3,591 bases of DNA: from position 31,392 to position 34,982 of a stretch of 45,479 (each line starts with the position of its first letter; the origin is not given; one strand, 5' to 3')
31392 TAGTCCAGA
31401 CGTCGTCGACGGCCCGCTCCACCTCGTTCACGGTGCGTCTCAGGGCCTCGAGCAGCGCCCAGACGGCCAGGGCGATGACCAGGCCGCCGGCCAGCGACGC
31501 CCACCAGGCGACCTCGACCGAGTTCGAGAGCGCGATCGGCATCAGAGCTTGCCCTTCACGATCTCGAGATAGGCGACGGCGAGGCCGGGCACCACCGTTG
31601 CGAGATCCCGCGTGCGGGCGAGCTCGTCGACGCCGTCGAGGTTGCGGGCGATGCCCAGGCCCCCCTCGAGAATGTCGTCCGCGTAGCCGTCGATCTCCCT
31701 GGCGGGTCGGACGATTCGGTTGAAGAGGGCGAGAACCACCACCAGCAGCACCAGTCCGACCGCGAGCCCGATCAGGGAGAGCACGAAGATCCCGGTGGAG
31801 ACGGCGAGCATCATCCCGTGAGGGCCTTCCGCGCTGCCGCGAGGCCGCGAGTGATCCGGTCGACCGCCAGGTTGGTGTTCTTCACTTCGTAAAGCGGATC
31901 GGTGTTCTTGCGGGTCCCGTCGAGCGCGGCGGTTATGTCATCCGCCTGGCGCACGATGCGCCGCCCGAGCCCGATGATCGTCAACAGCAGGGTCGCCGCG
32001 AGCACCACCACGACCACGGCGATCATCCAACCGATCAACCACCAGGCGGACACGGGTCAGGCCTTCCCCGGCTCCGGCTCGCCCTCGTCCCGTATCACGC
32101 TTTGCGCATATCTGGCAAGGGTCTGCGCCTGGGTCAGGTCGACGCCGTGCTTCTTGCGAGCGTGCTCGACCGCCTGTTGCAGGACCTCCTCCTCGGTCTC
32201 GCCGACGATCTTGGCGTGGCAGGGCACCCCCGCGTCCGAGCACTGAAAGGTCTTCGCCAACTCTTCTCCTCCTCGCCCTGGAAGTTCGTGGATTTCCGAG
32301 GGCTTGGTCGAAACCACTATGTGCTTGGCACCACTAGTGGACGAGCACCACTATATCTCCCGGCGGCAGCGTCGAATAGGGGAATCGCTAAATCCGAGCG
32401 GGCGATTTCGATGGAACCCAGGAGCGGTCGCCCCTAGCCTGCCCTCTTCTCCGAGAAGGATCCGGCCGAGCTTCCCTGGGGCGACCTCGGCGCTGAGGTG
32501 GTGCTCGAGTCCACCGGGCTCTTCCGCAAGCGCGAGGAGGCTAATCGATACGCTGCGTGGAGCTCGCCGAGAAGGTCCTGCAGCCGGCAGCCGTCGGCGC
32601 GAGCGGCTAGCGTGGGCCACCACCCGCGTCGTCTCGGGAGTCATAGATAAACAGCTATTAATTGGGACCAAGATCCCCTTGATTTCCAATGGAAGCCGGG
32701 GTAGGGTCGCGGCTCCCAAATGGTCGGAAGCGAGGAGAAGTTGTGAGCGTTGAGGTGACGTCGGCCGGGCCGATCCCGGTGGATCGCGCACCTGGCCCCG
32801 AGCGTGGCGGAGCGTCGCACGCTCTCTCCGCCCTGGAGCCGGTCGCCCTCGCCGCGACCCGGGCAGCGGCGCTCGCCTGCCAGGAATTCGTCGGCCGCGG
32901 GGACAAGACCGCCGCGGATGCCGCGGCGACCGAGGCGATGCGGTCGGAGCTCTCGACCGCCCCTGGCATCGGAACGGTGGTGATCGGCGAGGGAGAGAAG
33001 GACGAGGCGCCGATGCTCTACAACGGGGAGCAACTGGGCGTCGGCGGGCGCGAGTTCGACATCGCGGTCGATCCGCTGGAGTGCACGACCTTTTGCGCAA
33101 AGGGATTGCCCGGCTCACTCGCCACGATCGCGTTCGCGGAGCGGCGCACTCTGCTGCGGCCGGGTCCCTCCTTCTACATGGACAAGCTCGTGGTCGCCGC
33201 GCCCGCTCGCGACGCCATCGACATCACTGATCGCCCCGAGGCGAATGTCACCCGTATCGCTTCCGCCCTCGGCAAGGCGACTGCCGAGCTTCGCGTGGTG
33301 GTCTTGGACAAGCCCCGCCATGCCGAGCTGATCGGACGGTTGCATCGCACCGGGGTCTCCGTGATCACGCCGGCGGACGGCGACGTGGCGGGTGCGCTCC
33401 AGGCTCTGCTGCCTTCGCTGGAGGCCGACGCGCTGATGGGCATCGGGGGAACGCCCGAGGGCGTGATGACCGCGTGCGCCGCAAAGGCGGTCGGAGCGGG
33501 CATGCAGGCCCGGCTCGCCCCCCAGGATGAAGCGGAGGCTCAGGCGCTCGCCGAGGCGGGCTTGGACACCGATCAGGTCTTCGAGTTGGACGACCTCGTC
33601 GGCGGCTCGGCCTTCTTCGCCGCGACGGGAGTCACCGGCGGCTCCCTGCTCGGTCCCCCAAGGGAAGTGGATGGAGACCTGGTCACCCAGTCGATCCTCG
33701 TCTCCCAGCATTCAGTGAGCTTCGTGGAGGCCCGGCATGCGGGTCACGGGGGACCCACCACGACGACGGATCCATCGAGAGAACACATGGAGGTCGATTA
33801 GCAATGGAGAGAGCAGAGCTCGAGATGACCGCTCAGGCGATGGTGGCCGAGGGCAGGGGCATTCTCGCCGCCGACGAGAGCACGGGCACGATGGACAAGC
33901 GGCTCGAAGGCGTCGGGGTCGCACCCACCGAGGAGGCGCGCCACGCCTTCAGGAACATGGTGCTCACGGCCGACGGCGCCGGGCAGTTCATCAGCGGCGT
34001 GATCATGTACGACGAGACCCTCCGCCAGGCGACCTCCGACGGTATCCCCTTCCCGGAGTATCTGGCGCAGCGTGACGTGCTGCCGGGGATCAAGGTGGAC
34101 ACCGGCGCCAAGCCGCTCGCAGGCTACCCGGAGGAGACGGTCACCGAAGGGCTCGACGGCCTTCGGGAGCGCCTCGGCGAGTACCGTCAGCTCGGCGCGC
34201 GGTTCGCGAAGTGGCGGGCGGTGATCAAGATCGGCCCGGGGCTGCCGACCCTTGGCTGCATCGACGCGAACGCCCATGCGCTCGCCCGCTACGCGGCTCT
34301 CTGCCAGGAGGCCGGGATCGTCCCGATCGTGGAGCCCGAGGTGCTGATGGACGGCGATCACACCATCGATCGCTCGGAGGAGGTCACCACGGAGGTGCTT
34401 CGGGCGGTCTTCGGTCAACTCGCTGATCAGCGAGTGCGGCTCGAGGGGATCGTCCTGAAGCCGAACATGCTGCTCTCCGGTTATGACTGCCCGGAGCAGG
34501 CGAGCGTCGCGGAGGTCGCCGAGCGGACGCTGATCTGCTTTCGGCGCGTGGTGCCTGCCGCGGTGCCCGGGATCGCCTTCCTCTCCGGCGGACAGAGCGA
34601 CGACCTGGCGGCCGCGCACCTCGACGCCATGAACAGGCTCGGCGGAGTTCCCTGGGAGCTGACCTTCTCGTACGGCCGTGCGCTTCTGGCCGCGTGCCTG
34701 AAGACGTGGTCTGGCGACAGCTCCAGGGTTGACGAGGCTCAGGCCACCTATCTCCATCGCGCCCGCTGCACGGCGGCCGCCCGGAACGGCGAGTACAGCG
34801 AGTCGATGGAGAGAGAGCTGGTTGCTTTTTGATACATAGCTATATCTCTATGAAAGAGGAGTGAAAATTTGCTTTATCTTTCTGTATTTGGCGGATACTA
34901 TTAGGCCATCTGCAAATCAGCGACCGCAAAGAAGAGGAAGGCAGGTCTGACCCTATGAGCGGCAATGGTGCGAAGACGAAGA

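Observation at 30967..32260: Four paralogous single-pass membrane proteins plus a DUF1059-like protein fused to the front of the hyp operon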

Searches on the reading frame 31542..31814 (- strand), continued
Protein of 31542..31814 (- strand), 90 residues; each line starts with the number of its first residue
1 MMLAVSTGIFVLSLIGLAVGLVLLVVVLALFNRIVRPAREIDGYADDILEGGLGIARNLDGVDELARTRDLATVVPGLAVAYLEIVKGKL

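Call 66: find_encoding_contigs(protein=P0316, flank=8000, max_places=1)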
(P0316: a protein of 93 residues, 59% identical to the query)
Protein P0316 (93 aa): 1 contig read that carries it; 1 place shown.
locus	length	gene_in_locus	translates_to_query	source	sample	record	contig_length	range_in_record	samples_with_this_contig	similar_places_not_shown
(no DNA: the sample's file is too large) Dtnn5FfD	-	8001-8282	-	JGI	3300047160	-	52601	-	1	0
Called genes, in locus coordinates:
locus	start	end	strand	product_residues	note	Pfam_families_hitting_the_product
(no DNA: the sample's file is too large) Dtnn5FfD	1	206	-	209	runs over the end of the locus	-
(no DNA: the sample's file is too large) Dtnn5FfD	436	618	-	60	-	-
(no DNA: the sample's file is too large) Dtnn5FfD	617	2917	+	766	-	PF00708:Acylphosphatase, PF07503:zf-HYPF, PF01300:Sua5_yciO_yrdC, PF17788:HypF_C, PF22521:HypF_C_2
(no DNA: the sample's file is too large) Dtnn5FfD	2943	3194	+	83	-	PF01455:HupF_HypC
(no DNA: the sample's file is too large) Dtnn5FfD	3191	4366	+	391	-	PF01924:HypD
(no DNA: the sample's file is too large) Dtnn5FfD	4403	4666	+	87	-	-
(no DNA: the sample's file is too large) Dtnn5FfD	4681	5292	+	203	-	PF13580:SIS_2, PF01380:SIS (faint)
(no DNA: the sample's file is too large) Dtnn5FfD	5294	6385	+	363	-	PF00586:AIRS, PF02769:AIRS_C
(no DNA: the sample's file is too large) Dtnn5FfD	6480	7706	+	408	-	PF01058:Oxidored_q6, PF14720:NiFe_hyd_SSU_C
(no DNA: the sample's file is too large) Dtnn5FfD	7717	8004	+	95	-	-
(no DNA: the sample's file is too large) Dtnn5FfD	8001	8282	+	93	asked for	-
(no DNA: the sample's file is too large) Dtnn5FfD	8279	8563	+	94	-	-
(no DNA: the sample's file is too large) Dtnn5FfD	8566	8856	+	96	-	-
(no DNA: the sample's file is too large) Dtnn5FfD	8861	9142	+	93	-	-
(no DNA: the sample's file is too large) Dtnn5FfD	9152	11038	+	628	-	PF00374:NiFeSe_Hases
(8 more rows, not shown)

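Call 67: find_encoding_contigs(protein=P0402, flank=8000, max_places=1)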
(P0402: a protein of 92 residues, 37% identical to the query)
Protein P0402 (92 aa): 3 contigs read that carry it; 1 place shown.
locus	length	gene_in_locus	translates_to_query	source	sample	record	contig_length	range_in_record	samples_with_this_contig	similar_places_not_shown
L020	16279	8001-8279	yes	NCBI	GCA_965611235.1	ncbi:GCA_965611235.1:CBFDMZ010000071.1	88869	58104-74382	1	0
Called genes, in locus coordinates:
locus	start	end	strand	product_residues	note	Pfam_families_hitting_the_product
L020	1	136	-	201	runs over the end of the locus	-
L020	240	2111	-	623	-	PF00004:AAA, PF17862:AAA_lid_3, PF01434:Peptidase_M41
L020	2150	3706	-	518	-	PF24316:Tli3 (faint), PF13088:BNR_2 (faint), PF02012:BNR (faint)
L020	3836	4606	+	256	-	PF01656:CbiA, PF10609:ParA (weak), PF00142:Fer4_NifH (weak)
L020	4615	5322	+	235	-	PF01656:CbiA, PF02374:ArsA_ATPase, PF10609:ParA (weak), PF13614:AAA_31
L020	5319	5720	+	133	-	-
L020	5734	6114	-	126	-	PF03551:PadR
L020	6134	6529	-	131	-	-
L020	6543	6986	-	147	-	-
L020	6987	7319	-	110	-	PF01656:CbiA, PF02374:ArsA_ATPase (weak), PF13614:AAA_31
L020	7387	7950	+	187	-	PF01106:NifU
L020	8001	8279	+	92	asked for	-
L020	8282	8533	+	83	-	-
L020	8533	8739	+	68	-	-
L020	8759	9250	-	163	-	PF01750:HycI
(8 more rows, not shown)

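Call 68: find_encoding_contigs(protein=P0403, flank=8000, max_places=1)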
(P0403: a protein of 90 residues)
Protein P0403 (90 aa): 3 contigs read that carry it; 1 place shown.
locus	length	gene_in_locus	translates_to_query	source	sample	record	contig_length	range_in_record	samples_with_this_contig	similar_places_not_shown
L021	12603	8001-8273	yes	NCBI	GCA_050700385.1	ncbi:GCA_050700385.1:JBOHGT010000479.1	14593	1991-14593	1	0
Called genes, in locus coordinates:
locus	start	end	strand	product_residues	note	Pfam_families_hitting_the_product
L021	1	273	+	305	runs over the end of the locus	PF12911:OppC_N, PF00528:BPD_transp_1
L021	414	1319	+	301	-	PF00005:ABC_tran, PF13304:AAA_21 (weak), PF08352:oligo_HPY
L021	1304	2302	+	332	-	PF00005:ABC_tran, PF13304:AAA_21 (faint), PF08352:oligo_HPY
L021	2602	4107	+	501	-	PF00496:SBP_bac_5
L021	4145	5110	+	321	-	PF19300:BPD_transp_1_N, PF00528:BPD_transp_1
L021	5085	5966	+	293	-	PF00528:BPD_transp_1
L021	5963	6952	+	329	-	PF00005:ABC_tran, PF13304:AAA_21 (weak), PF08352:oligo_HPY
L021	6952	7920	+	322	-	PF00005:ABC_tran, PF13304:AAA_21 (faint), PF08352:oligo_HPY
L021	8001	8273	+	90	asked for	-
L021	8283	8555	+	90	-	-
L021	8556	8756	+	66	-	PF06348:DUF1059 (weak)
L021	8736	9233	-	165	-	PF01750:HycI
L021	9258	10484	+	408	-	PF13432:TPR_16 (faint), PF00515:TPR_1 (faint), PF07719:TPR_2 (faint), PF13424:TPR_12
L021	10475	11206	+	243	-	-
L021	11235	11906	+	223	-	-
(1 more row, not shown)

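Call 70: predict_structure(alignment_id=A2)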
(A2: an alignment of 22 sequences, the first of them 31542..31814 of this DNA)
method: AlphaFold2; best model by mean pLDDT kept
length: 90 residues; sequences in the alignment: 22
mean_pLDDT: 81.5   pTM: 0.38
mean pLDDT of the five models: 81.5, 77.8, 77.0, 75.7, 73.2
residues with pLDDT >= 90: 28; 70-90: 42; 50-70: 20; < 50: 0
segments of 3 or more residues with pLDDT < 50: none
pLDDT, mean of each block of 10 residues (from residue 1): 84 95 97 91 87 77 61 68 74
secondary structure, 60 per line:
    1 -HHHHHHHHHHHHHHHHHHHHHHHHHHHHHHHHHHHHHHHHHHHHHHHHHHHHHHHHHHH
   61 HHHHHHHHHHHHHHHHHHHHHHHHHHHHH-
elements in order: H2-89

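Call 86: search_dna_similar(query=L014:11243-13120:+, collection=plasmids, mode=protein, max_rows=15, max_evalue=1e-50)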
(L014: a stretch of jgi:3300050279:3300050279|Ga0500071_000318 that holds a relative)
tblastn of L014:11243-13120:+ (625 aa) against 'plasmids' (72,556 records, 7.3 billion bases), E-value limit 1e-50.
Records with a match: 13; places in all: 13; records where one place covers at least 80% of the query: 13.
Best place of each record, by identity: <60% 13.
By first word of the organism name: Cupriavidus 3; Streptomyces 2; Embleya 2; Streptantibioticus 2; Methylocystis 2; Kitasatospora 1; Mycobacterium 1.
By predicted mobility (MOB-suite, as given by PLSDB): non-mobilizable 6; mobilizable 4; conjugative 3.
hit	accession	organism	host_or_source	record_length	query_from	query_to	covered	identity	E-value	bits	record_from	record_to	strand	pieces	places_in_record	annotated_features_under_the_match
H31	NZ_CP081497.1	Streptomyces sp. BHT-5-2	whole organism,plant soil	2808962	22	607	94%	40.6%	9e-144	468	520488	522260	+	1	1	none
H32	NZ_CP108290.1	Kitasatospora sp. NBC_00039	-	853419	53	623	91%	41.2%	2e-144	470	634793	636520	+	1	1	nickel-dependent hydrogenase large subunit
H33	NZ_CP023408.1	Streptomyces fungicidicus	Pig,cell culture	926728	55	618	90%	41.7%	4e-142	464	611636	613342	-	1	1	nickel-dependent hydrogenase large subunit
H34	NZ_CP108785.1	Embleya sp. NBC_00888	-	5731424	50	623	92%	40.3%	1e-139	456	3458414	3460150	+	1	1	none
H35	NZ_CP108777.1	Embleya sp. NBC_00896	-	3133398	53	623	91%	40.2%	7e-139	454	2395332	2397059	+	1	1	none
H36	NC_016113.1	Streptantibioticus cattleyicolor NRRL 8057 = DSM 46488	-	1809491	21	607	94%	39.0%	2e-140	459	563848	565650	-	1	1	none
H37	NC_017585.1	Streptantibioticus cattleyicolor NRRL 8057 = DSM 46488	-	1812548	21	607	94%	39.0%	2e-140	459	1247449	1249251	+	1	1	none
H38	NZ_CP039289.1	Cupriavidus necator H16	single cell,sludge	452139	45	614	91%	39.9%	5e-137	449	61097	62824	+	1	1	nickel-dependent hydrogenase large subunit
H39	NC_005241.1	Cupriavidus necator H16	-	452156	45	614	91%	39.9%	5e-137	449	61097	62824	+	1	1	nickel-dependent hydrogenase large subunit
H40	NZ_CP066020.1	Cupriavidus necator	-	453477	45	614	91%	39.9%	5e-137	449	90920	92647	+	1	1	nickel-dependent hydrogenase large subunit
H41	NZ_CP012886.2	Mycobacterium intracellulare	sputum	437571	48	614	91%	39.9%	1e-133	439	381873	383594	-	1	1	nickel-dependent hydrogenase large subunit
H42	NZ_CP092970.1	Methylocystis parvus OBBP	Bacterial Monoculture,Mud, soil or ...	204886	28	607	93%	38.7%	1e-136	448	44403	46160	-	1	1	nickel-dependent hydrogenase large subunit | hydrogenase expression protein HypE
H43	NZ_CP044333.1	Methylocystis parvus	-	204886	28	607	93%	38.7%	1e-136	448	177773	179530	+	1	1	nickel-dependent hydrogenase large subunit | hydrogenase expression protein HypE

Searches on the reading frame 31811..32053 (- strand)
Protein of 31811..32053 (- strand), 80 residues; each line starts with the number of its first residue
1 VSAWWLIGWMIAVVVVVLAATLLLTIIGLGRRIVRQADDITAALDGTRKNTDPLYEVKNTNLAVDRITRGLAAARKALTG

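Call 5: search_protein_families(library=pfam, max_evalue=1, proteins=[window:31811-32053:-])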
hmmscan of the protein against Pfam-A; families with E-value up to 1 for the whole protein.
window:31811-32053:- (80 aa): 3 families
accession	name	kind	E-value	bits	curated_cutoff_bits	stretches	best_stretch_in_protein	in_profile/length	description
PF03733.18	YccF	-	0.022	15.8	27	1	6-35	9-36/51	Inner membrane component domain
PF15050.11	SCIMP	-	0.055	14.3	27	1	3-57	3-60/132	SCIMP protein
PF15763.10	DUF4692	-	0.2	12.5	27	1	8-66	5-61/167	Regulator of human erythroid cell expansion (RHEX)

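Call 6: search_protein_families(library=ncbifam, max_evalue=1, proteins=[window:31811-32053:-])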
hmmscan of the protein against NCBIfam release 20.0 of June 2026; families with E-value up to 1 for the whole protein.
window:31811-32053:- (80 aa): 3 families
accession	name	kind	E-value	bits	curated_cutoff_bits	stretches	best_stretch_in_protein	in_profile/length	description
NF033778.1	trans_TimA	equivalog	0.0072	15.9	200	1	13-75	3-62/198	TIM44-related membrane protein TimA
NF047828.1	T3SSXpsI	equivalog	0.035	14.1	150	1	6-43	6-43/132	type II secretion system protein XpsI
NF051431.1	Rv0361_Cterm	subfamily_domain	0.087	13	37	1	5-47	5-46/140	Rv0361 family membrane protein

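Call 12: find_homologous_proteins(query=A1, max_evalue=0.001)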
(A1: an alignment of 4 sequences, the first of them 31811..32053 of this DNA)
Query A1 (4 sequences) (80 aa, profile of the alignment): 1351 proteins with E <= 0.001 among 8000 candidates; the best 120 are listed.
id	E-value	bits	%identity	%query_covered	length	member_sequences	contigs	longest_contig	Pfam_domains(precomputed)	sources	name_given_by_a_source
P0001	3.0e-30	122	-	-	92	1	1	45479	-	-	-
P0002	1.0e-28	117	98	100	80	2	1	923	-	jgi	jgi:hypothetical protein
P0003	3.1e-28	116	-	-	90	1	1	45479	-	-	-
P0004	8.5e-27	111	-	-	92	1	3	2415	-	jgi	jgi:hypothetical protein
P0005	3.7e-26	109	40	69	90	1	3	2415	-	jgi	jgi:hypothetical protein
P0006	1.8e-24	104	-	-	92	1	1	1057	-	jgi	jgi:hypothetical protein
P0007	3.6e-24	103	-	-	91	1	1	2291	-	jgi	jgi:type II secretory pathway component PulF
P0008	8.5e-24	102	90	98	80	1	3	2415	-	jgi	jgi:hypothetical protein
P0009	3.2e-23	100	-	-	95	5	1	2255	-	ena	-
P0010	4.6e-23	99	-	-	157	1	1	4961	-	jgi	jgi:hypothetical protein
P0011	6.9e-23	99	85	100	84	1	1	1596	-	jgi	jgi:hypothetical protein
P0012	1.0e-22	98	79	100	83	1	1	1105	-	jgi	jgi:hypothetical protein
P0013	1.5e-22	98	81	100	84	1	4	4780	-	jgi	jgi:hypothetical protein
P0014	2.8e-22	97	-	-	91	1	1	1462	-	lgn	-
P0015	3.5e-22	96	78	100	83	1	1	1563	-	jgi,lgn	jgi:hypothetical protein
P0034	9.5e-21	92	82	99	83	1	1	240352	-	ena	-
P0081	1.1e-19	88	-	-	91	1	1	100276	-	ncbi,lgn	-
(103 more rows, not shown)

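Call 13: find_encoding_contigs(protein=P0034, flank=10000, max_places=3)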
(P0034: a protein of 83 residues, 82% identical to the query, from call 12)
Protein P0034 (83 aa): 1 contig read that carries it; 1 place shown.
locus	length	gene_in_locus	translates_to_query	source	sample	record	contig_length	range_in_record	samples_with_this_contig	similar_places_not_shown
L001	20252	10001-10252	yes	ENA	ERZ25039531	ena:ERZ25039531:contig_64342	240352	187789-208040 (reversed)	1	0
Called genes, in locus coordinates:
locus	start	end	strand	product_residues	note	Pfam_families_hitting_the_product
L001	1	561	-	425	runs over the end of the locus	PF00583:Acetyltransf_1 (weak), PF00004:AAA, PF17862:AAA_lid_3 (weak)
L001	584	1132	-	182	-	PF01656:CbiA (weak)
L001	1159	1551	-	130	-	PF03551:PadR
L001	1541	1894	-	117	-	-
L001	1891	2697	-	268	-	PF00142:Fer4_NifH (faint), PF01656:CbiA, PF02374:ArsA_ATPase (faint), PF13614:AAA_31 (weak)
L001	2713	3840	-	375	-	PF05762:VWA_CoxE, PF13519:VWA_2 (faint)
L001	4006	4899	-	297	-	PF13191:AAA_16 (weak), PF07726:AAA_3 (faint), PF07728:AAA_5, PF13401:AAA_22 (weak), PF00004:AAA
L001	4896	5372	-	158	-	PF01750:HycI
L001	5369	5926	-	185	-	PF00355:Rieske, PF13806:Rieske_2 (weak)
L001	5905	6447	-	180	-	-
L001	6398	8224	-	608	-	PF00374:NiFeSe_Hases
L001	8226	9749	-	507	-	PF01058:Oxidored_q6, PF14720:NiFe_hyd_SSU_C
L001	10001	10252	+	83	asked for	-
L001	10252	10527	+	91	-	-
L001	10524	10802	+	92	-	-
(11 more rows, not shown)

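Call 14: find_encoding_contigs(protein=P0081, flank=10000, max_places=3)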
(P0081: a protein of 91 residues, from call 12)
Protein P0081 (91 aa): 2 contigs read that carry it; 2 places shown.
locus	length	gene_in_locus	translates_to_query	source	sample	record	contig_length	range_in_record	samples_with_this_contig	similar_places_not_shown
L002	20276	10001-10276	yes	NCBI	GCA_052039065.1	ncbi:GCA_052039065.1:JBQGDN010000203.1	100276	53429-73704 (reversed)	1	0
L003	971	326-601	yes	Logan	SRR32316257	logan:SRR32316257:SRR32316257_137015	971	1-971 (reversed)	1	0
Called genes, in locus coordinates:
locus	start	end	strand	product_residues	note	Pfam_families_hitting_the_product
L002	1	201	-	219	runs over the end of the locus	PF02492:cobW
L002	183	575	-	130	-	PF01155:HypA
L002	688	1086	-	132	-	PF03551:PadR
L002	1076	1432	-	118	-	-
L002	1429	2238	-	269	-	PF00142:Fer4_NifH (faint), PF01656:CbiA, PF02374:ArsA_ATPase (faint), PF10609:ParA (faint), PF13614:AAA_31 (weak)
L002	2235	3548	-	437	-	PF05762:VWA_CoxE, PF13519:VWA_2 (weak)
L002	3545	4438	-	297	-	PF13191:AAA_16 (weak), PF07726:AAA_3 (faint), PF07728:AAA_5, PF13401:AAA_22 (weak), PF00004:AAA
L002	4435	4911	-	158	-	PF01750:HycI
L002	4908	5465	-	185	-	PF00355:Rieske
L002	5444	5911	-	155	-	PF01750:HycI (faint)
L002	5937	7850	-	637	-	PF00374:NiFeSe_Hases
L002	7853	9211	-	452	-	PF01058:Oxidored_q6, PF14720:NiFe_hyd_SSU_C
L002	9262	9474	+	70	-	PF06348:DUF1059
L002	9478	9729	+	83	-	-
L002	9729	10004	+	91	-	-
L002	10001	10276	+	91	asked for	-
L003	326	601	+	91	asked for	-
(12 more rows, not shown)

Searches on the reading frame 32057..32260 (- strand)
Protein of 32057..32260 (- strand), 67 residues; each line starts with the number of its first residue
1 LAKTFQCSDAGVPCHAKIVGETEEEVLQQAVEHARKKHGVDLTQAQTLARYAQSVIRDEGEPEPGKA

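Call 5: search_protein_families(library=pfam, max_evalue=1, proteins=[window:32057-32260:-])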
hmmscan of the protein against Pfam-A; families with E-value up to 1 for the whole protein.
window:32057-32260:- (67 aa): 2 families
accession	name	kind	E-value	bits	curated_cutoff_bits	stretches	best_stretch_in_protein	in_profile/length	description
PF06348.16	DUF1059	-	1.5e-13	51.2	21.1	1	3-44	2-44/56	Protein of unknown function (DUF1059)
PF13559.11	DUF4129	-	0.055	14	24.8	1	28-61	3-34/69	Domain of unknown function (DUF4129)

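Call 6: search_protein_families(library=ncbifam, max_evalue=1, proteins=[window:32057-32260:-])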
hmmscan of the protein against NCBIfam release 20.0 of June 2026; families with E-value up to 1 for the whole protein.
window:32057-32260:- (67 aa): 0 families

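Call 71: search_solved_structures(query=window:32057-32260:-, max_evalue=10)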
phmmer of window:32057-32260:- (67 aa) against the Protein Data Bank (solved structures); distinct sequences matched with E-value up to 10: 7.
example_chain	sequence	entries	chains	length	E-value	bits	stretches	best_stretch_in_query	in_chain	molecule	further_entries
5ue8_A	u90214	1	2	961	0.049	17.4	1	5-63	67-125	Protein unc-13 homolog A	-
7t7c_A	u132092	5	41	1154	0.064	17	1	5-63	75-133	Protein unc-13 homolog A Chimera | Protein unc-13 homolog A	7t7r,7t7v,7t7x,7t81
5cwc_A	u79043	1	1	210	0.23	15.3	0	21-61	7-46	Designed helical repeat protein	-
6vee_A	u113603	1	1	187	0.82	13.5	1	11-57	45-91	E3 ubiquitin-protein ligase UHRF1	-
5cwg_A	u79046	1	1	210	0.89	13.4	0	21-61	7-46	Designed helical repeat protein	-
1btn_A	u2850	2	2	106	1.1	13.2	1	6-42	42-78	BETA-SPECTRIN | BETA SPECTRIN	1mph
3vtz_A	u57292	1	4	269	1.6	12.6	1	7-41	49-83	Glucose 1-dehydrogenase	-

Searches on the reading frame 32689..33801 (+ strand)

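Call 8: search_protein_families(library=pfam, max_evalue=0.001, proteins=[window:32689-33801:+])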
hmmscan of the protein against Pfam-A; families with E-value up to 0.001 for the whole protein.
window:32689-33801:+ (370 aa): 1 family
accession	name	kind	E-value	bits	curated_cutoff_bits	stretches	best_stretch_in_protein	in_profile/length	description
PF03320.18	FBPase_glpX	-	5.2e-107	357.7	27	1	54-350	8-307/307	Bacterial fructose-1,6-bisphosphatase, glpX-encoded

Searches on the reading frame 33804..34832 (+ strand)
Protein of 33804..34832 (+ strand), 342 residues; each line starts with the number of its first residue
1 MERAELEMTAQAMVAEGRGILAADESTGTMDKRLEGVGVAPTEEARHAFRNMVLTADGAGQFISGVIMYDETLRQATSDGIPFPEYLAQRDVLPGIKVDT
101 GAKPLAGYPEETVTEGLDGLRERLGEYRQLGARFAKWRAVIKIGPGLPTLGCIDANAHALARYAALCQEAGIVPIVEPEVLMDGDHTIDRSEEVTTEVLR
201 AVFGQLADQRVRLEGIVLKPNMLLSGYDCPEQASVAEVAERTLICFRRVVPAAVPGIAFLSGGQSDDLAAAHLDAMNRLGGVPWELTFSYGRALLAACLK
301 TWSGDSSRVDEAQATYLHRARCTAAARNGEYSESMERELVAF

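Call 8: search_protein_families(library=pfam, max_evalue=0.001, proteins=[window:33804-34832:+])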
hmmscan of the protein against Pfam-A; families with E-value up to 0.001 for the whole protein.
window:33804-34832:+ (342 aa): 1 family
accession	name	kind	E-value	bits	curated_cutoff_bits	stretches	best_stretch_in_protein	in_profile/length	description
PF00274.25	Glycolytic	-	5.9e-131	436.8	22.2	1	5-337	1-335/349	Fructose-bisphosphate aldolase class-I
